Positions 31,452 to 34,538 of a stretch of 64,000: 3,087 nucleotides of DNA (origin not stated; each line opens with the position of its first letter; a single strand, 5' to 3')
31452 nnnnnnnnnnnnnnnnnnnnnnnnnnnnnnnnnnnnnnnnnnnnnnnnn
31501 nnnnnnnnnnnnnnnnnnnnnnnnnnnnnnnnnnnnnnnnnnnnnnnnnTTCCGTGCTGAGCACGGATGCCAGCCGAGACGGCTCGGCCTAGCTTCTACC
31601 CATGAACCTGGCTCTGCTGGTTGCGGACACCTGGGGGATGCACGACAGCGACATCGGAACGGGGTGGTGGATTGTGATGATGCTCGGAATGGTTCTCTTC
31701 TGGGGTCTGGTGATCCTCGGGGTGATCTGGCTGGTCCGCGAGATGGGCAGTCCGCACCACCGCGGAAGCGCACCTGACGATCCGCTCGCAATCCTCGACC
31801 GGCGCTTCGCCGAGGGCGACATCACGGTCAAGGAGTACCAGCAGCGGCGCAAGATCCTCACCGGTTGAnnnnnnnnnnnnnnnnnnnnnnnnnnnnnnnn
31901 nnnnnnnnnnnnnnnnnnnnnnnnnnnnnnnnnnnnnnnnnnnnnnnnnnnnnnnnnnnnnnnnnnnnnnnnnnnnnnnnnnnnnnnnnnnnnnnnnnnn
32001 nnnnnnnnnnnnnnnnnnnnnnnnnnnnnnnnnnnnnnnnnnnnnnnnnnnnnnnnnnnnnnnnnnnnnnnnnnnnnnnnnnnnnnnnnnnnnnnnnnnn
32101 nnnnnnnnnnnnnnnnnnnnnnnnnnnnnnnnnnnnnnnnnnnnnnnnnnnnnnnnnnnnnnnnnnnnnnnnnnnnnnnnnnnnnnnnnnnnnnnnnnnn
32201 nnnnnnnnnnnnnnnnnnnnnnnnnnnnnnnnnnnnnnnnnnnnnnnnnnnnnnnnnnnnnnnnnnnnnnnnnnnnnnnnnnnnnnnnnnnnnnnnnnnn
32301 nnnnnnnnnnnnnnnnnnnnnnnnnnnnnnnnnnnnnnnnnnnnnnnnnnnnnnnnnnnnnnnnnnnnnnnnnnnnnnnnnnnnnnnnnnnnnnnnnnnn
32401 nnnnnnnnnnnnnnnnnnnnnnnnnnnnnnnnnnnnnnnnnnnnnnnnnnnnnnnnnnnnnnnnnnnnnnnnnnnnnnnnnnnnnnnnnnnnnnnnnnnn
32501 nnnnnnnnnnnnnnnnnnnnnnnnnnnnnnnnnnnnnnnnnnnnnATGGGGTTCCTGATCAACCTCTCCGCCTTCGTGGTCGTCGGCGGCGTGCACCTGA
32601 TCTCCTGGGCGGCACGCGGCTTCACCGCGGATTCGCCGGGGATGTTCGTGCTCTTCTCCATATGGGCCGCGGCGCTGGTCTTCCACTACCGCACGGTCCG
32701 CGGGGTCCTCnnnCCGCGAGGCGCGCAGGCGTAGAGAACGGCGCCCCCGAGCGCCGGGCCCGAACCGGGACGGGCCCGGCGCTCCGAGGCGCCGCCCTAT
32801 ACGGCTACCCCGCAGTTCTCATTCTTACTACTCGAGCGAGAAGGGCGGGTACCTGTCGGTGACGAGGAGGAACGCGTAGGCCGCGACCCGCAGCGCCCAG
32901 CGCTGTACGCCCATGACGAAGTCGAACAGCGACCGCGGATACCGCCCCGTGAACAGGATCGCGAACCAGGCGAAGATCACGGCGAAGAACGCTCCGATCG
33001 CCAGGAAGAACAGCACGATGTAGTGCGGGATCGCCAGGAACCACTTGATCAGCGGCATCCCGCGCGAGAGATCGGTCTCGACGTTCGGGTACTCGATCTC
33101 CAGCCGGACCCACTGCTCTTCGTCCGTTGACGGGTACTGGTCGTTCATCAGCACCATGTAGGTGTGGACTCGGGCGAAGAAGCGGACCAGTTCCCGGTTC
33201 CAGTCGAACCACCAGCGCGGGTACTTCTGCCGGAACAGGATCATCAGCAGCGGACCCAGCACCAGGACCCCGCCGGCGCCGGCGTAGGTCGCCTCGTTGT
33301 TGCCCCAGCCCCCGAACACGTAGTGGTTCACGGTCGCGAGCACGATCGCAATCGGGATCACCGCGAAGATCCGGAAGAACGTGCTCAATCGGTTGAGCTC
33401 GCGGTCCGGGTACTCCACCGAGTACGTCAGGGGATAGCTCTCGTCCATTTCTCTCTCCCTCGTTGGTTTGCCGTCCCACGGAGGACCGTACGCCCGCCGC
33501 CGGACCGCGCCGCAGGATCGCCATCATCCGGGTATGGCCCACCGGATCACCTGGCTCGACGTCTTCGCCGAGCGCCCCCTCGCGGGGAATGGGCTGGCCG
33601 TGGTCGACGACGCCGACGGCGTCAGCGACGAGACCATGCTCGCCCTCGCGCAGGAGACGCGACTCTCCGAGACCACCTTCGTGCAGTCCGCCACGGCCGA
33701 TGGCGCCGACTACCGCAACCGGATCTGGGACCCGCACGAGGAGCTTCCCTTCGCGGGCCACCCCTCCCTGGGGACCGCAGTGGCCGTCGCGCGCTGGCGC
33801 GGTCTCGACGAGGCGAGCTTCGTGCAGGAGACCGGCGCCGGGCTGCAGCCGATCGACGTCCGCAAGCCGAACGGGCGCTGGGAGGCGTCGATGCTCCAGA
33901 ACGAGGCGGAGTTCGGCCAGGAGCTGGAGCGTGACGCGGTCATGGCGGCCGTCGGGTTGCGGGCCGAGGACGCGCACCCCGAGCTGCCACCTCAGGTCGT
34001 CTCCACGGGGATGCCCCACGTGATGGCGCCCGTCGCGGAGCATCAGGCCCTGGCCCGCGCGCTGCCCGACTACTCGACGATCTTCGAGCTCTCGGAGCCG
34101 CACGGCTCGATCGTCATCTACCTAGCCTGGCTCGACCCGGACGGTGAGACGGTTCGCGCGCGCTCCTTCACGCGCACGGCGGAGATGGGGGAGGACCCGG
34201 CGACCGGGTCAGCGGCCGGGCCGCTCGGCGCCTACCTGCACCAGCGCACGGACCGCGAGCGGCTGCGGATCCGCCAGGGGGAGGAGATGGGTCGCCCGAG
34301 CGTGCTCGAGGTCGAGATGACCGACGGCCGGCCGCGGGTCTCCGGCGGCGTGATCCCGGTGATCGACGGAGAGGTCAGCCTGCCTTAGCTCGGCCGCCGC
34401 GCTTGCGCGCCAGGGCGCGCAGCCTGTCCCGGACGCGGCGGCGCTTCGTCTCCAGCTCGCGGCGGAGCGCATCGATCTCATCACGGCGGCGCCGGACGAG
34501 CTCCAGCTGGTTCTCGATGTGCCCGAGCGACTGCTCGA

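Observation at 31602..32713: Class III nucleotide cyclase fused to a YHS/TRASH metal domain and a 2-TM tail, translationally coupled to a SHOCT protein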

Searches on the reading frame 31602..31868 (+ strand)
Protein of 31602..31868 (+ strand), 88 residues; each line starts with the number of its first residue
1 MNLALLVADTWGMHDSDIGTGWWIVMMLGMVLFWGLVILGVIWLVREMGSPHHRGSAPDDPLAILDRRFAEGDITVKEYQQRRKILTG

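Call 3: search_protein_families(library=pfam, proteins=[window:31602-31868:+], max_evalue=0.01)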
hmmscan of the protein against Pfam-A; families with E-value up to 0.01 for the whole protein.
window:31602-31868:+ (88 aa): 2 families
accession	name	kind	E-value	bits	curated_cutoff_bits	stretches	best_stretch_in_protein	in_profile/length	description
PF09851.14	SHOCT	-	4.1e-06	26.8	27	1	60-86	1-27/28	Short C-terminal domain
PF08044.16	DUF1707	-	0.0072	16.8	27.6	0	62-83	12-33/53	DUF1707 SHOCT-like domain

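Call 4: search_protein_families(library=ncbifam, proteins=[window:31602-31868:+], max_evalue=0.01)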
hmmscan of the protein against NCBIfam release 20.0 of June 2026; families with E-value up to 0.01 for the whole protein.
window:31602-31868:+ (88 aa): 0 families

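Call 5: search_protein_families(library=pfam, proteins=[window:31602-31865:+], max_evalue=10)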
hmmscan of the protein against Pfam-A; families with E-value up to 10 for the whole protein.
seq(88 aa): 5 families
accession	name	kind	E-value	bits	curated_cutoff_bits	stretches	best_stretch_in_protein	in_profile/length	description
PF09851.14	SHOCT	-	4.1e-06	26.8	27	1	60-86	1-27/28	Short C-terminal domain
PF08044.16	DUF1707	-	0.0072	16.8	27.6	1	62-83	12-33/53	DUF1707 SHOCT-like domain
PF06464.16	DMAP_binding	-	0.023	16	27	1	62-86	13-37/111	DMAP1-binding Domain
PF16951.10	MaAIMP_sms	-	0.17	12.1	26.2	1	20-47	3-30/60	Putative methionine and alanine importer, small subunit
PF05120.17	GvpG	-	0.27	11.9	30.6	1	62-86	37-61/67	Gas vesicle protein G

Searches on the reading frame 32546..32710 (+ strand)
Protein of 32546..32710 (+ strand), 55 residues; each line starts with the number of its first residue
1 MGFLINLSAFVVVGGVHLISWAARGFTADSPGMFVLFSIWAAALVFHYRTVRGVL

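Call 5: search_protein_families(library=pfam, proteins=[window:32546-32710:+], max_evalue=10)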
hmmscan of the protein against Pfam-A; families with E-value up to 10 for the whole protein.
seq(55 aa): 0 families

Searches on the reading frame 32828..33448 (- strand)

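Call 3: search_protein_families(library=pfam, proteins=[window:32828-33448:-], max_evalue=0.01)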
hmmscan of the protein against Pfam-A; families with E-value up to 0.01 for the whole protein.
window:32828-33448:- (206 aa): 1 family
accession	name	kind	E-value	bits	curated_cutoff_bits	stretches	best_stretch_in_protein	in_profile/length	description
PF14333.11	DUF4389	-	4.4e-20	71.8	25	2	134-203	6-74/76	Domain of unknown function (DUF4389)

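Call 66: search_protein_families(library=ncbifam, proteins=[window:32828-33445:-], max_evalue=0.001)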
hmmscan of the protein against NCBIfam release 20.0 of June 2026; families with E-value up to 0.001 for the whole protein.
window:32828-33445:- (205 aa): 0 families

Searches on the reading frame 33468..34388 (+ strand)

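Call 3: search_protein_families(library=pfam, proteins=[window:33468-34388:+], max_evalue=0.01)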
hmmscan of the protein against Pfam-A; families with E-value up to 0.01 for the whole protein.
window:33468-34388:+ (306 aa): 1 family
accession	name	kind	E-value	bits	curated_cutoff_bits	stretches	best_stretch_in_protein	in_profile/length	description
PF02567.21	PhzC-PhzF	-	5.3e-53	180.8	27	1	30-292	1-272/281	Phenazine biosynthesis-like protein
